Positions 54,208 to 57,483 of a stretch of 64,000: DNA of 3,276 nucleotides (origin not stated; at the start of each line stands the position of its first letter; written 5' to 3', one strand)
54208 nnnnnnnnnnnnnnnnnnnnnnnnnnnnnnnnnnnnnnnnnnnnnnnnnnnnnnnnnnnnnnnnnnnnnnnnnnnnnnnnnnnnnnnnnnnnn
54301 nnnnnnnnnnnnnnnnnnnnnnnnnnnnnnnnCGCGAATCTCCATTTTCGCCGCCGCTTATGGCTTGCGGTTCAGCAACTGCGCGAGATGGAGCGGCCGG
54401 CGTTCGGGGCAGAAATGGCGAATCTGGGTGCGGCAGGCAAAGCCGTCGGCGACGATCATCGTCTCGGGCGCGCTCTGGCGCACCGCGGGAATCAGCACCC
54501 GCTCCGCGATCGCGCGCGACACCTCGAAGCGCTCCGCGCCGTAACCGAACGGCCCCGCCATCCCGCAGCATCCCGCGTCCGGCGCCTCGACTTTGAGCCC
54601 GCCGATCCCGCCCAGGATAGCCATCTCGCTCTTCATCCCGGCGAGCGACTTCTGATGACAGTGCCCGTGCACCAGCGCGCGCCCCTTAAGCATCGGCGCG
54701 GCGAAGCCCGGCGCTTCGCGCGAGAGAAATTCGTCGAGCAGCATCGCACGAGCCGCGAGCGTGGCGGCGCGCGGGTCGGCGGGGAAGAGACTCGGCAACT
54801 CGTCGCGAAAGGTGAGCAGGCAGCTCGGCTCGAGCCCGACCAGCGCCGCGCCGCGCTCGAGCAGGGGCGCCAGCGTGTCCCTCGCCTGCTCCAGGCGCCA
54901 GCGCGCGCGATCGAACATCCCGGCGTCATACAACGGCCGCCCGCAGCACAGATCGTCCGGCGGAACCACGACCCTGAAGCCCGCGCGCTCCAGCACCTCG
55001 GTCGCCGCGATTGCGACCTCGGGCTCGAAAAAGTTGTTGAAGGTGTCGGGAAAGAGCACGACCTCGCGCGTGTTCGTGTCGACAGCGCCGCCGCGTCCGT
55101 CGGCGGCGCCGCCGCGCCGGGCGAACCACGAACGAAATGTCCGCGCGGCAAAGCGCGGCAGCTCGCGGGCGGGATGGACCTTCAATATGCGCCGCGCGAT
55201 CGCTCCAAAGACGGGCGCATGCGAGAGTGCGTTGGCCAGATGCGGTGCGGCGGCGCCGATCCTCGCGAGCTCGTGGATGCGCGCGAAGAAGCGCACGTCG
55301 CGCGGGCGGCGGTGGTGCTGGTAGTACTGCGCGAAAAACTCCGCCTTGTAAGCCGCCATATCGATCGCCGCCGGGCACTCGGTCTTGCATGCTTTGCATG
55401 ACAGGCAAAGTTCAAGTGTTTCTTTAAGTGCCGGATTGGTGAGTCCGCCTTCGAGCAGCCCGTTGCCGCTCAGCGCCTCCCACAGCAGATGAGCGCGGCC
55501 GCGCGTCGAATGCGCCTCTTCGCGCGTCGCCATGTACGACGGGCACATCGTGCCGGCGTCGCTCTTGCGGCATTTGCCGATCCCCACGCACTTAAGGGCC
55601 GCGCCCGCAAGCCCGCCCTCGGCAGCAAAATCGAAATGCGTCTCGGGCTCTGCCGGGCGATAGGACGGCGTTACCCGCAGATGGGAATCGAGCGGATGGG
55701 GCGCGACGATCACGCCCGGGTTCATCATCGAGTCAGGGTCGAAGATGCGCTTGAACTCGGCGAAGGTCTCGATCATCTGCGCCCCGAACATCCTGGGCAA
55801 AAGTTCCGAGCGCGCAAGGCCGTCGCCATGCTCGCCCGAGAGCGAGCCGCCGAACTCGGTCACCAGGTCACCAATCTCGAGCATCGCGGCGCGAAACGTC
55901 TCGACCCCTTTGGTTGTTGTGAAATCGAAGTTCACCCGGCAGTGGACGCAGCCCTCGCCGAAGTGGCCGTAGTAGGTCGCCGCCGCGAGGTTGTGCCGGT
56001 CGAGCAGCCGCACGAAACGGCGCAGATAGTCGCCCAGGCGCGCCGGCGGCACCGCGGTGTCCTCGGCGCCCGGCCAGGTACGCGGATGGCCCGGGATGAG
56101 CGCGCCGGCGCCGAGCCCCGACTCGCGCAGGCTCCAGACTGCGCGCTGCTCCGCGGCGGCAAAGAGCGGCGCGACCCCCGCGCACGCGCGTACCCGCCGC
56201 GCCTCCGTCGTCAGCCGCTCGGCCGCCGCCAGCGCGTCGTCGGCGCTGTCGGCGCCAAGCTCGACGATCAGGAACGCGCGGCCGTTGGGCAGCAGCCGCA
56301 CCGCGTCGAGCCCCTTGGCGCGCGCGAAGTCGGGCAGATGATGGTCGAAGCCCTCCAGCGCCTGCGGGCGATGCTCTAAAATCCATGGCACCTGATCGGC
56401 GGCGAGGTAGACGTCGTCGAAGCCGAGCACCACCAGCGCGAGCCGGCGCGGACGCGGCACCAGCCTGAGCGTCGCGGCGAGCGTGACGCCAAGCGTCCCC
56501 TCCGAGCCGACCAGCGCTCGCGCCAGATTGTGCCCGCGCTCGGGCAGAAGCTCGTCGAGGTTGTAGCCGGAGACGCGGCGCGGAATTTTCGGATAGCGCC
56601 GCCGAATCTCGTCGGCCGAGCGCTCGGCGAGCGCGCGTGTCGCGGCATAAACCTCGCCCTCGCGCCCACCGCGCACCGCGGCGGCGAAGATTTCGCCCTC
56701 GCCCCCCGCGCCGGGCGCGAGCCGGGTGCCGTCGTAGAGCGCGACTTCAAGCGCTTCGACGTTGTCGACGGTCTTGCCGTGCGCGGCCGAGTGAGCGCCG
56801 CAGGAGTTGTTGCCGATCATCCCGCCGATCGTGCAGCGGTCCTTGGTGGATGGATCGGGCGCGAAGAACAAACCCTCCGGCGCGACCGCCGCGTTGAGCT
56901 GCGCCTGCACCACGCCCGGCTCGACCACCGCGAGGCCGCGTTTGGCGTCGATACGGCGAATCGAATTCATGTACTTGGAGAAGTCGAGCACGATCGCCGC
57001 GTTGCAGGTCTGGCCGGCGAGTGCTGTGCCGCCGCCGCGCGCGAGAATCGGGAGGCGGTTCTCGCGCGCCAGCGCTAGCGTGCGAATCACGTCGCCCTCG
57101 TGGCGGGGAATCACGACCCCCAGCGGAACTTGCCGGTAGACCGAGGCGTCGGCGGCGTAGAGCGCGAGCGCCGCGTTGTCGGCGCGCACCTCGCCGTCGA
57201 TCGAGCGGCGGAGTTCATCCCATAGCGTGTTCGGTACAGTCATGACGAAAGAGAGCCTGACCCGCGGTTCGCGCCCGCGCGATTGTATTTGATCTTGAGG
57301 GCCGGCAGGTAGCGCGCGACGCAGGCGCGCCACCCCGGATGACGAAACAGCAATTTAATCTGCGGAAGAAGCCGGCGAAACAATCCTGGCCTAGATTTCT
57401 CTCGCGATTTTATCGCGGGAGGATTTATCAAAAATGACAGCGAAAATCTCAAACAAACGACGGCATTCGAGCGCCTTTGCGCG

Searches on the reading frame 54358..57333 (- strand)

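Call 32: search_protein_families(library=pfam, proteins=[window:54358-57333:-], max_evalue=0.01)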
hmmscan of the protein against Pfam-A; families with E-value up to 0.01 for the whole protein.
window:54358-57333:- (991 aa): 6 families
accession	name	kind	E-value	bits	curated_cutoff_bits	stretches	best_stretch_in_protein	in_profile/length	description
PF02913.24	FAD-oxidase_C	-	2.9e-43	148.8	21.2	1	295-541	2-247/248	FAD linked oxidases, C-terminal domain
PF01565.28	FAD_binding_4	-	8.6e-39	132.9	26.4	1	70-204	1-135/139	FAD binding domain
PF13183.11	Fer4_8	-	1.6e-08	35.4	27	1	579-657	2-68/68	4Fe-4S dicluster domain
PF02754.22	CCG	-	1.2e-07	32.2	20.6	1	769-843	13-85/85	Cysteine-rich domain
PF13534.11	Fer4_17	-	3.3e-07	31.2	22.2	1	582-658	2-61/61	4Fe-4S dicluster domain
PF13237.11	Fer4_10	-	0.0034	17.7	25.5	0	639-658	5-22/53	4Fe-4S dicluster domain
